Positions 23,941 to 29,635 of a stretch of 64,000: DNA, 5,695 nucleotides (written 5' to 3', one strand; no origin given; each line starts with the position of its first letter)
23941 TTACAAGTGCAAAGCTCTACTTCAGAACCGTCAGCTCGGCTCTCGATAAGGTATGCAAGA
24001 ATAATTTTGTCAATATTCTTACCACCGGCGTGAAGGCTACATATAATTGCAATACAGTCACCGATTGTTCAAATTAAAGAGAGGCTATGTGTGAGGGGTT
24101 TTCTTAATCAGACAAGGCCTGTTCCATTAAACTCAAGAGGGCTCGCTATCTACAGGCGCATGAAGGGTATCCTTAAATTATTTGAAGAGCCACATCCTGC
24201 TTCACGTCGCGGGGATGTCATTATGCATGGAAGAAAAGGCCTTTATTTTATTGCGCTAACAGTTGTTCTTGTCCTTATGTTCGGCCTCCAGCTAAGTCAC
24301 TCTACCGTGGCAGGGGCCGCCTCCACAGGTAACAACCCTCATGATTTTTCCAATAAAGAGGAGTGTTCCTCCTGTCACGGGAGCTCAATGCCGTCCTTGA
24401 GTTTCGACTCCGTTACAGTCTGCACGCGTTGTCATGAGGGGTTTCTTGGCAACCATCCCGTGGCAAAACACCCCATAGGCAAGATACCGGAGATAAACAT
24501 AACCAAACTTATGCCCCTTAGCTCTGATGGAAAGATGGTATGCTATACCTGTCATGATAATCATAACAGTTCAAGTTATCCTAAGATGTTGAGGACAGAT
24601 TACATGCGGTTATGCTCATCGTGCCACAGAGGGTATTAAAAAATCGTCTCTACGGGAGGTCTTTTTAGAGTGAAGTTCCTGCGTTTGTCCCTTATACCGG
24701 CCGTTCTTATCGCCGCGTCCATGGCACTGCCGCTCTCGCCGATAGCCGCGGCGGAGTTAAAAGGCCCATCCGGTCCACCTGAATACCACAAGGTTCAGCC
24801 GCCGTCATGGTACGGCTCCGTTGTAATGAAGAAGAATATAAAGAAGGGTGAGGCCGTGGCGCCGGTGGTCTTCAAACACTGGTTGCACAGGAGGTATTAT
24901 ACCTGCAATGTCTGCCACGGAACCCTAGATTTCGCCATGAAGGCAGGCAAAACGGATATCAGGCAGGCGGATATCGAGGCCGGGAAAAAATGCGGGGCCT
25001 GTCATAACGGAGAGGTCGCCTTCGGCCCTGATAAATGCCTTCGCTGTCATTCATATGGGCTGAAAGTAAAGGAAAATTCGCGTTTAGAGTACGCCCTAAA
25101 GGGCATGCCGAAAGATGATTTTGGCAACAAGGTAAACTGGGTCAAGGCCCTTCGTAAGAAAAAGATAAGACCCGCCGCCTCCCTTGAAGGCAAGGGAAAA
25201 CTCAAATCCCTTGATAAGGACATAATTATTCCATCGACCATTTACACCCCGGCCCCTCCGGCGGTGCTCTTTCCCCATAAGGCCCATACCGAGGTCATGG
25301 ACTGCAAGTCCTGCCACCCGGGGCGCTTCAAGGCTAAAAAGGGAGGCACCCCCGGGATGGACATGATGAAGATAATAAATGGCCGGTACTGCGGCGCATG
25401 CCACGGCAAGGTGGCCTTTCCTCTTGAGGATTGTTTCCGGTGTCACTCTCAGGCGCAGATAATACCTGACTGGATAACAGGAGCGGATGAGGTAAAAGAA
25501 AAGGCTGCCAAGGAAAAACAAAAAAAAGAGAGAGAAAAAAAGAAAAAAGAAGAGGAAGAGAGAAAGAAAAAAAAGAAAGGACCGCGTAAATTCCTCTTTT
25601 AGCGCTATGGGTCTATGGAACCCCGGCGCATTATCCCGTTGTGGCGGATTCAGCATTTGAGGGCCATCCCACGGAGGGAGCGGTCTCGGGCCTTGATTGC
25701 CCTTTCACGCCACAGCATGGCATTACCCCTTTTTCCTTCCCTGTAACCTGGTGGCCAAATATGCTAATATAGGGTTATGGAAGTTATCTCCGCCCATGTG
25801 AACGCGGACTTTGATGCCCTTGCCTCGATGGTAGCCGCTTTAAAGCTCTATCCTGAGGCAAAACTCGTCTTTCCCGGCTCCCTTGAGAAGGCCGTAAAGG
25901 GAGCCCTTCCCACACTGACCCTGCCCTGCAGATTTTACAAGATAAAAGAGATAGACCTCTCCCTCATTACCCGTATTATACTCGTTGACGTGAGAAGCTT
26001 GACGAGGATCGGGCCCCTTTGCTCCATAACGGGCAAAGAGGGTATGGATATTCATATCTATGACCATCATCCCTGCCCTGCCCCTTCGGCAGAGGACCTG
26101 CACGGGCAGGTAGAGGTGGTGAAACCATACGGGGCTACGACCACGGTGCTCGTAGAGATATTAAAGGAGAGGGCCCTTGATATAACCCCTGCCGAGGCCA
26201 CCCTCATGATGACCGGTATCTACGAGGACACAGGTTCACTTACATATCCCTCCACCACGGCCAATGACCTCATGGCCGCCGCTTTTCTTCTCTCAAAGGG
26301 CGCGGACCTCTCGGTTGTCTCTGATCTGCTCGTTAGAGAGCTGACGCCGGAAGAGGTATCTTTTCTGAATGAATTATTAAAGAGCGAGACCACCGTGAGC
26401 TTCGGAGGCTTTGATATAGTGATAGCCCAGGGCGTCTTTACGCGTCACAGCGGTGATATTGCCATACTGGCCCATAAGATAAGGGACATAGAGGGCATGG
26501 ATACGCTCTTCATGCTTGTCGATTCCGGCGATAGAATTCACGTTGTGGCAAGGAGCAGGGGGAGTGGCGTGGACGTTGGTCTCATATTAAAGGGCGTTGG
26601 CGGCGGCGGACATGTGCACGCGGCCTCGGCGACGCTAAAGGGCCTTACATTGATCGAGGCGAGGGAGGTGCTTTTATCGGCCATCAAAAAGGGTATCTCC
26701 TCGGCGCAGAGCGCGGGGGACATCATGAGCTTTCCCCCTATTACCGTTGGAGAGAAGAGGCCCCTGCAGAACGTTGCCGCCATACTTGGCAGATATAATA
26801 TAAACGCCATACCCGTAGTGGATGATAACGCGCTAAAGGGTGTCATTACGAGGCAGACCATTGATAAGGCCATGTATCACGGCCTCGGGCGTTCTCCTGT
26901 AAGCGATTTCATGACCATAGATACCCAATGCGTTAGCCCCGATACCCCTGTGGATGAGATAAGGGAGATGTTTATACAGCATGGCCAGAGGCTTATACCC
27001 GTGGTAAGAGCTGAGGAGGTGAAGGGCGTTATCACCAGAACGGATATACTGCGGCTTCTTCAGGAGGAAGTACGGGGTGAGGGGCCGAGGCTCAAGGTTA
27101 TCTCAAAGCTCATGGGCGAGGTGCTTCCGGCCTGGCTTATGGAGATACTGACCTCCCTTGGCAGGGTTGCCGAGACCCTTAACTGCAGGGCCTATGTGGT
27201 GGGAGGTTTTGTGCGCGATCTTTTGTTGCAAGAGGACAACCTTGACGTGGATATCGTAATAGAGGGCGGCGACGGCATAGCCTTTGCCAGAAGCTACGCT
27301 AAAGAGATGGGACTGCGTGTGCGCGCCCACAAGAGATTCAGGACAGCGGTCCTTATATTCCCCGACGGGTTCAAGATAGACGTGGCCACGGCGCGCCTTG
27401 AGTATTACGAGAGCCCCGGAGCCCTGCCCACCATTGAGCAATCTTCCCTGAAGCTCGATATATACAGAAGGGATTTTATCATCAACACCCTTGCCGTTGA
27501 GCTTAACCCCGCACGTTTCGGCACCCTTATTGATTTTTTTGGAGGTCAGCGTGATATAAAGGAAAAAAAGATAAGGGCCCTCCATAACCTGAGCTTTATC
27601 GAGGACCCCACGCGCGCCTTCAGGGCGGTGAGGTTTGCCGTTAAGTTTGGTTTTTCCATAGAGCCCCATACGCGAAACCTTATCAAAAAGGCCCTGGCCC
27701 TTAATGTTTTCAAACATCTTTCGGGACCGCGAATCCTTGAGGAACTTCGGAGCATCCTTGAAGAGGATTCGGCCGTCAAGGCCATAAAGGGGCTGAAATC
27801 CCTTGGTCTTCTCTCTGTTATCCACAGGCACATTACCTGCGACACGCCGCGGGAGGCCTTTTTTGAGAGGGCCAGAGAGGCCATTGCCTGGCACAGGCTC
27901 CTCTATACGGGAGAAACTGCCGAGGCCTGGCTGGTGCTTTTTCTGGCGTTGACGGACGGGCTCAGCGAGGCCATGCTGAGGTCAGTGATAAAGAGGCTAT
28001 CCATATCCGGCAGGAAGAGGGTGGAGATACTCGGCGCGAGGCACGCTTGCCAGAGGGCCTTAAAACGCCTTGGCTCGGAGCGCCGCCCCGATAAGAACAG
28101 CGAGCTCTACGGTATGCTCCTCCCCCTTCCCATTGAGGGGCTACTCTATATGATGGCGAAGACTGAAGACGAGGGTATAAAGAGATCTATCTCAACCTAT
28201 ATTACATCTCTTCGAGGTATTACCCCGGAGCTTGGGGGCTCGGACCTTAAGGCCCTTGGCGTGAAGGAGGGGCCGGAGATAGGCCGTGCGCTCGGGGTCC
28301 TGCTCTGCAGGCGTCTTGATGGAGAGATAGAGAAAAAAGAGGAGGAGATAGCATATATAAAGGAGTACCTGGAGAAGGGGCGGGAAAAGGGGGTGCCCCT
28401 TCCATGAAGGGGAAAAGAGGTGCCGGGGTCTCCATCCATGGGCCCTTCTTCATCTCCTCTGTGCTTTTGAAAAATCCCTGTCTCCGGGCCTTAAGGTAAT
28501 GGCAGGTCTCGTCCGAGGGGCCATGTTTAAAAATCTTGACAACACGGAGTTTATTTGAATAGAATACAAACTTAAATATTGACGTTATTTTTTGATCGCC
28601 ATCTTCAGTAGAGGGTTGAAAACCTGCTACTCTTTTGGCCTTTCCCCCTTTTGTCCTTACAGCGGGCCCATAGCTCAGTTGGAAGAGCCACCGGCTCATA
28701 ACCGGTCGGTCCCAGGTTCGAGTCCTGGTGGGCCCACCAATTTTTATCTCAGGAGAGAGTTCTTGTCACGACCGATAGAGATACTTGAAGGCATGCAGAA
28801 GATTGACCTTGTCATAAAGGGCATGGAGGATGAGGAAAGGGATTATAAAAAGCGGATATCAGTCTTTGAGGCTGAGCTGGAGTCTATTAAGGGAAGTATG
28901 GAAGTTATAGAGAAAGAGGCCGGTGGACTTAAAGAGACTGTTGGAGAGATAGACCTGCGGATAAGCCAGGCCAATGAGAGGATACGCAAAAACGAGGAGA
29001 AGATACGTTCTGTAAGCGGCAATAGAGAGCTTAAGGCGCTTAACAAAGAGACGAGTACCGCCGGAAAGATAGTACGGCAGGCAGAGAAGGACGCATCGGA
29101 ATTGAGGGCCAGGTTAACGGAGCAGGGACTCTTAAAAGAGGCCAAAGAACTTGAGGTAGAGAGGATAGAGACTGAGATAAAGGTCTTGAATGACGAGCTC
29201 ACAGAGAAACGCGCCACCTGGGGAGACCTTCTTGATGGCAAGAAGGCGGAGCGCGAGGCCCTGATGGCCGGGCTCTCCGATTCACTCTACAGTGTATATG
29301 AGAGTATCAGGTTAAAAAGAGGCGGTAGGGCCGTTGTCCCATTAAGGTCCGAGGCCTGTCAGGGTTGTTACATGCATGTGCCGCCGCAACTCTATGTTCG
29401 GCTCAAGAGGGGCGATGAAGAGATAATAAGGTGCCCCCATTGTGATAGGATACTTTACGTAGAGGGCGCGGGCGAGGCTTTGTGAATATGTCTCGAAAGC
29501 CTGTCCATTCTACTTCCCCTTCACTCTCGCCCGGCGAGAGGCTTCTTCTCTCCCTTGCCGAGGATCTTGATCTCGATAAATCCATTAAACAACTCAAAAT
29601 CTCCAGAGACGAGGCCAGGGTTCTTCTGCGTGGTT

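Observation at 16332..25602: Nine-gene multihaem cytochrome / beta-propeller / HAMP-only locus (32 CXXCH) with no porin, quinol dehydrogenase, catalytic subunit or regulator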

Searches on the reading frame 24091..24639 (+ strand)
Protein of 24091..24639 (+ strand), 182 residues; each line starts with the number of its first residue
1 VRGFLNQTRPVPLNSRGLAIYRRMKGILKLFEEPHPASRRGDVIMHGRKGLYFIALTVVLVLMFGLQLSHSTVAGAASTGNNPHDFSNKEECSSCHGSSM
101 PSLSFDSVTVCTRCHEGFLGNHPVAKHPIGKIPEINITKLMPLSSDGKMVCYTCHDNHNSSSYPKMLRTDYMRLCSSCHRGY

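Call 4: search_protein_families(library=pfam, proteins=[window:24091-24639:+], max_evalue=0.1)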
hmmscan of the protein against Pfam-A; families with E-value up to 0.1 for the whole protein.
window:24091-24639:+ (182 aa): 7 families
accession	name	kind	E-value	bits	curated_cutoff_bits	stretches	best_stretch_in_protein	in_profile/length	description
PF09699.15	Paired_CXXCH_1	-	3.9e-10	39.7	20.6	1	148-180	8-37/41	Doubled CXXCH motif (Paired_CXXCH_1)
PF14537.11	Cytochrom_c3_2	-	2.4e-06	28.4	25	1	89-179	6-78/79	Cytochrome c3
PF14522.11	Cytochrome_C7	-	5.8e-05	23.3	24.8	2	108-180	13-67/67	Cytochrome c7 and related cytochrome c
PF02085.21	Cytochrom_CIII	-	0.01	16.6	22.9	0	83-115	24-53/101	Class III cytochrome C family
PF04725.17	PsbR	-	0.03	15.1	22.5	1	37-74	59-96/98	Photosystem II 10 kDa polypeptide PsbR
PF05495.17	zf-CHY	-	0.087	13.7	31.3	0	150-179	20-49/68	CHY zinc finger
PF22113.1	Mtrc-MtrF_II-IV_dom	-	0.099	12.6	30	0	89-116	6-36/176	Outer membrane cytochrome MtrC/MtrF-like, domains II/IV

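Call 5: search_protein_families(library=ncbifam, proteins=[window:24091-24639:+], max_evalue=0.1)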
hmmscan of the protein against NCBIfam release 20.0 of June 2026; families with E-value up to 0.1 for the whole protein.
window:24091-24639:+ (182 aa): 10 families
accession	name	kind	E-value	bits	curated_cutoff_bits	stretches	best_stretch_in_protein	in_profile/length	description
TIGR01905.1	paired_CXXCH_1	subfamily_domain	1.1e-09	38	25.2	1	149-180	8-37/41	doubled CXXCH domain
TIGR03508.1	decahem_SO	subfamily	0.00024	20.7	192.2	1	150-180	145-220/258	DmsE family decaheme c-type cytochrome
NF041028.1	decahem_GSU2203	exception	0.00089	18.5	325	1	85-181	121-209/317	GSU2203 family decaheme c-type cytochrome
NF047727.1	4hemeCytCCctA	equivalog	0.014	15.5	180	0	59-157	5-106/109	tetraheme c-type cytochrome CctA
NF040968.1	FeS_ExtO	equivalog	0.015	14.1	200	0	148-182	38-72/416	selenite/tellurite reduction operon b-type cytochrome iron-sulfur cluster-binding subunit ExtO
NF040967.1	cytc_ExtN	equivalog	0.017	14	200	0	148-182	38-72/415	selenite/tellurite reduction operon c-type cytochrome ExtN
NF040971.1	cytc_ExtS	equivalog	0.047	12.9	100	0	87-118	23-49/262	selenite/tellurite reduction operon c-type cytochrome lipoprotein ExtS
TIGR04257.1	nanowire_3heme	domain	0.065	13.4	40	0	83-116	45-75/75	c(7)-type cytochrome triheme domain-containing protein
NF051471.1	cytcCgr1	equivalog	0.074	12.7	340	0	76-116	151-187/204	cytochrome c-type protein Cgr1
TIGR03153.1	cytochr_NrfH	equivalog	0.08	13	134.2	0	150-180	104-134/138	cytochrome c nitrite reductase small subunit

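Call 56: search_solved_structures(query=window:24091-24639:+, max_evalue=1)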
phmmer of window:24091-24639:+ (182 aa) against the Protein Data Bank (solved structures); distinct sequences matched with E-value up to 1: 5.
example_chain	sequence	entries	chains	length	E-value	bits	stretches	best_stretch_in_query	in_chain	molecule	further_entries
6qvm_A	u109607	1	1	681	0.0052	19.8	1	110-181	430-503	Multiheme cytochrome cf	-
3ouq_A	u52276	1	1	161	0.041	16.9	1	85-180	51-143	Cytochrome c family protein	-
1tle_A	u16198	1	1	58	0.28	14.2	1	91-131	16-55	LAMININ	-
5mab_A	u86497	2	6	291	0.71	12.8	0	60-112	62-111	FoxE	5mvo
6r2q_A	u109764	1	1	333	0.73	12.8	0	151-180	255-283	Cystathionine beta-synthase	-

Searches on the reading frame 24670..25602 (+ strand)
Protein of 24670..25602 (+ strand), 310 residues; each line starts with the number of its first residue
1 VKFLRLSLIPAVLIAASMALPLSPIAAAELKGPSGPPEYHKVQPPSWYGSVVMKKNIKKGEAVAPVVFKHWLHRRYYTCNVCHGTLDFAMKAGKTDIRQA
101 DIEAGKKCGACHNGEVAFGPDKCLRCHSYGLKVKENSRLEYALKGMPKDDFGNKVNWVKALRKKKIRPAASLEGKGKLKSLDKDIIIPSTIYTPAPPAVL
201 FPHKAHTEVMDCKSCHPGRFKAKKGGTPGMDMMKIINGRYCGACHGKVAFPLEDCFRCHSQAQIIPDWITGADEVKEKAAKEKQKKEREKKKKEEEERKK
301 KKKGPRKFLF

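Call 4: search_protein_families(library=pfam, proteins=[window:24670-25602:+], max_evalue=0.1)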
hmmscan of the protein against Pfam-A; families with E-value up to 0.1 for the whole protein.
window:24670-25602:+ (310 aa): 6 families
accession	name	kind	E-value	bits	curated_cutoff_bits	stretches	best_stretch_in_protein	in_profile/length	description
PF14522.11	Cytochrome_C7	-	2.9e-22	78.7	24.8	2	66-128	1-67/67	Cytochrome c7 and related cytochrome c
PF02085.21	Cytochrom_CIII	-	1.5e-08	35.3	22.9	2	54-127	9-82/101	Class III cytochrome C family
PF22113.1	Mtrc-MtrF_II-IV_dom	-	0.0012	18.8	30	0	78-283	8-146/176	Outer membrane cytochrome MtrC/MtrF-like, domains II/IV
PF00684.25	DnaJ_CXXCXGXG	-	0.0043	17.7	32.7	0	77-128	16-63/65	DnaJ central domain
PF14537.11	Cytochrom_c3_2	-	0.026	15.4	25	1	77-128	27-79/79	Cytochrome c3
PF13435.11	Cytochrome_C554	-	0.038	15.4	20.8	0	202-246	41-84/84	Cytochrome c554 and c-prime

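Call 5: search_protein_families(library=ncbifam, proteins=[window:24670-25602:+], max_evalue=0.1)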
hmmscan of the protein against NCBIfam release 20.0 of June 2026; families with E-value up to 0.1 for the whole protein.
window:24670-25602:+ (310 aa): 7 families
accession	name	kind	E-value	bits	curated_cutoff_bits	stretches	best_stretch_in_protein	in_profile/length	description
TIGR04257.1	nanowire_3heme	domain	1.4e-36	124.5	40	2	61-128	8-75/75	c(7)-type cytochrome triheme domain-containing protein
NF041781.1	mnquin_red_QrcA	equivalog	1.1e-06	28.4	180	1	184-259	93-173/174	menaquinone reductase multiheme cytochrome c subunit QrcA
TIGR03507.1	decahem_SO1788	subfamily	4.6e-05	22.1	209.3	1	201-290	239-330/672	OmcA/MtrC family decaheme c-type cytochrome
TIGR02349.1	DnaJ_bact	equivalog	0.0046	16.4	377.2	0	204-263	155-211/354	molecular chaperone DnaJ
NF045784.1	9HemeCytC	equivalog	0.0056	16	640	1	52-89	50-88/328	nine-heme cytochrome c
NF045722.1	c3_cytochr_TmcA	equivalog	0.037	13.9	114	0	193-247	38-89/125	acidic tetraheme cytochrome c3 TmcA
NF051471.1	cytcCgr1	equivalog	0.044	13.4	340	1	240-274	167-201/204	cytochrome c-type protein Cgr1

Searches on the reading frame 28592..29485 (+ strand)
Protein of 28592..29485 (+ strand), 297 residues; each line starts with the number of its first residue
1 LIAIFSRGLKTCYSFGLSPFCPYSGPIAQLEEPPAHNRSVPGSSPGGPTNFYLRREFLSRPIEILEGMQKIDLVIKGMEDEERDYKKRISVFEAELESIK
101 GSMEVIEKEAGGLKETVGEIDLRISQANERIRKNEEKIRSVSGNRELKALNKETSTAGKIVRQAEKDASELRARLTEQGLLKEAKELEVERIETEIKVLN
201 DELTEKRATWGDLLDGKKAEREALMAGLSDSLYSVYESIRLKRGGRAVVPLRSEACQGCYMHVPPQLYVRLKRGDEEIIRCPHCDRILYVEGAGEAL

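Call 37: search_protein_families(library=pfam, proteins=[window:28592-29485:+], max_evalue=0.00001)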
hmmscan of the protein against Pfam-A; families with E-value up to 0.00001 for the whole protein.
window:28592-29485:+ (297 aa): 1 family
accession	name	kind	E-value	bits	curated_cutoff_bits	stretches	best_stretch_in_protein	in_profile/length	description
PF02591.20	Zn_ribbon_9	-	1.8e-14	54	29.1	1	255-288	1-33/33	C4-type zinc ribbon domain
